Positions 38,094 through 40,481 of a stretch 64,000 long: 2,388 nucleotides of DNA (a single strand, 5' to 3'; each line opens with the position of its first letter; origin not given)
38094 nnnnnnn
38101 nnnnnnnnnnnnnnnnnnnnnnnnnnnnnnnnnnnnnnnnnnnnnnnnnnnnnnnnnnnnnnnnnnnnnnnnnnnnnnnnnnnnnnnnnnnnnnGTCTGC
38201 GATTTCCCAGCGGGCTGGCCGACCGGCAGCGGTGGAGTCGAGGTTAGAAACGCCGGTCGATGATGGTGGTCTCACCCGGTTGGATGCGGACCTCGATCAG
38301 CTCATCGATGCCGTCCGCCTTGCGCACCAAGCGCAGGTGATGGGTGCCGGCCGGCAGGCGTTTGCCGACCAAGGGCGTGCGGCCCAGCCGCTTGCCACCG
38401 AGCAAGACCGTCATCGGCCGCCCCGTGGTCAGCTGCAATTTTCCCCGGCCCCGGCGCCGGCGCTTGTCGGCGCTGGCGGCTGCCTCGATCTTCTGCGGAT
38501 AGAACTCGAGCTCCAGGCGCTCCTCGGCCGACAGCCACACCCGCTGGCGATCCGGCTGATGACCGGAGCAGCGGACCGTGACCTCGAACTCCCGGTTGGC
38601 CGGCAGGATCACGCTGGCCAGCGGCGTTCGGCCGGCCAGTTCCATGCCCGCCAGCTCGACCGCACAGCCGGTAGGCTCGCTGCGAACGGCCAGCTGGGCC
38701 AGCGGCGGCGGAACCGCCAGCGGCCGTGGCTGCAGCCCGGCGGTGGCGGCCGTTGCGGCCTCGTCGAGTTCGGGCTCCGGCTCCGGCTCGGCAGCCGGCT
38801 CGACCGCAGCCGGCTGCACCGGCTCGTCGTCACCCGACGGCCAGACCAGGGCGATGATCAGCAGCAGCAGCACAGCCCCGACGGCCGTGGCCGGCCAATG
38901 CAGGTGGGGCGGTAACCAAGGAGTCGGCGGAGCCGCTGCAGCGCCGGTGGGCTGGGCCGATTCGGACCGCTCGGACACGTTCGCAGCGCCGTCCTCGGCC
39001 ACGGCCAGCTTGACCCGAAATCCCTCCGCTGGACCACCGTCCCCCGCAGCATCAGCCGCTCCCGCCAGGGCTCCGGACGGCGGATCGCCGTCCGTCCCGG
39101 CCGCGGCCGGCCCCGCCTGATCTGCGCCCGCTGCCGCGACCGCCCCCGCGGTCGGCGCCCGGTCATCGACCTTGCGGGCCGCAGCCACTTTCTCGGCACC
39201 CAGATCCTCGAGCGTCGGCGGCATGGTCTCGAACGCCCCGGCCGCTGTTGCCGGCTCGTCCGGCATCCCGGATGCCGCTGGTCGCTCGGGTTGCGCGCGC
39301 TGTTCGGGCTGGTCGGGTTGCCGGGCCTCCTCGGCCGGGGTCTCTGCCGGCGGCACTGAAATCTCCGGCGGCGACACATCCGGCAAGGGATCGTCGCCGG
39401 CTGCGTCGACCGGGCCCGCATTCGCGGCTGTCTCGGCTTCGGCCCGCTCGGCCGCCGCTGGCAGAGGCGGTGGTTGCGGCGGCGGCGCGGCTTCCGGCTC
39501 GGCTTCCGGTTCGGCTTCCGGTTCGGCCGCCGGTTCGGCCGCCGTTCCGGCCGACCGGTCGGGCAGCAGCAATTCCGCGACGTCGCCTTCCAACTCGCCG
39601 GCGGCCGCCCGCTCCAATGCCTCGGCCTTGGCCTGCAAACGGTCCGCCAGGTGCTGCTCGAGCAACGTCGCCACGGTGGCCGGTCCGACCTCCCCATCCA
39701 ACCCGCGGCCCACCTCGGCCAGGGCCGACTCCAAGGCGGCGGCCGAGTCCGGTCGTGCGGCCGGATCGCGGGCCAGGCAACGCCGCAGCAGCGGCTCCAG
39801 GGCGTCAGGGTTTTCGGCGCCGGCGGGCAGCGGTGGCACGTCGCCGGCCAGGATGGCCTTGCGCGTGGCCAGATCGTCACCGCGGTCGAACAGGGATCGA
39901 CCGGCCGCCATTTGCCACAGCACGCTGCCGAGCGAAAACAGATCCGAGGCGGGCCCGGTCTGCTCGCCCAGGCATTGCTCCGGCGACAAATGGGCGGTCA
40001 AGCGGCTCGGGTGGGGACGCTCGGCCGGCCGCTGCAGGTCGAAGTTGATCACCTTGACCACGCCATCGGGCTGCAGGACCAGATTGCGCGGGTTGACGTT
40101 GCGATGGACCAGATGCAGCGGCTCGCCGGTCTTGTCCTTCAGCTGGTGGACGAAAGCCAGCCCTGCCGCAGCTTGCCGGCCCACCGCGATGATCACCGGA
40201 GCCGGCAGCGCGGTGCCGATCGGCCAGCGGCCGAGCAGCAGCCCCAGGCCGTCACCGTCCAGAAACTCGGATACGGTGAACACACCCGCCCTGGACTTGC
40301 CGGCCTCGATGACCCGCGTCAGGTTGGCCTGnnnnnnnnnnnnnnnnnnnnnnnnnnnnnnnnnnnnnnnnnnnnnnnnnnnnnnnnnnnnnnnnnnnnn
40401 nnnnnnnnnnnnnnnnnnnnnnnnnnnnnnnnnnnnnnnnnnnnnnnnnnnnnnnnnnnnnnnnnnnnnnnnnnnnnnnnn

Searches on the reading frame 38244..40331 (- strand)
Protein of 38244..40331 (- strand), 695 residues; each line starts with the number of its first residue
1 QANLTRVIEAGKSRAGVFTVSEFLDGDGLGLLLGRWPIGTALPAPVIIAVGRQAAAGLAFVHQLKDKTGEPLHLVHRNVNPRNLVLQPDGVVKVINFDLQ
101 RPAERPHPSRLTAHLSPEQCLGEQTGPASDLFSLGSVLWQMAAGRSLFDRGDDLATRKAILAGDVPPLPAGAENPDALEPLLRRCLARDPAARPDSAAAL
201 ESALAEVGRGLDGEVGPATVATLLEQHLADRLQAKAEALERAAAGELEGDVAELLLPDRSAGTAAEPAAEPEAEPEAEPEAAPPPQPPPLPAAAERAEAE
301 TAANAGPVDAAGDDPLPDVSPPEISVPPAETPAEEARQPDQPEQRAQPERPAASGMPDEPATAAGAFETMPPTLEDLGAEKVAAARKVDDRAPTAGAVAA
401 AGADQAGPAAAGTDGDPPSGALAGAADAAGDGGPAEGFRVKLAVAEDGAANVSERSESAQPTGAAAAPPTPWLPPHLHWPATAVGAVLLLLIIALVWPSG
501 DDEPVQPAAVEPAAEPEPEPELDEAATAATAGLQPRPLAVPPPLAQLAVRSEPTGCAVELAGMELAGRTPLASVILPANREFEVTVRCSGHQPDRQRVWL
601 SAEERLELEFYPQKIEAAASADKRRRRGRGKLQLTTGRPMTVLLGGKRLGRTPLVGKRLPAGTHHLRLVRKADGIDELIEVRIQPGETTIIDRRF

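Call 57: search_protein_families(library=pfam, proteins=[window:38244-40331:-], max_evalue=0.001)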
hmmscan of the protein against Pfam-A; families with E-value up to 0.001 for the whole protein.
window:38244-40331:- (695 aa): 3 families
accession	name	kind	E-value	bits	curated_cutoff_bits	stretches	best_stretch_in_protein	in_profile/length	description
PF00069.31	Pkinase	-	7.8e-13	48.8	31.7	1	3-201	59-259/263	Protein kinase domain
PF08308.17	PEGA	-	1.5e-10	41.2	20.8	1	640-670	13-43/71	PEGA domain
PF07714.23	PK_Tyr_Ser-Thr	-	2.3e-10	40.6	23.1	1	17-196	76-251/258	Protein tyrosine and serine/threonine kinase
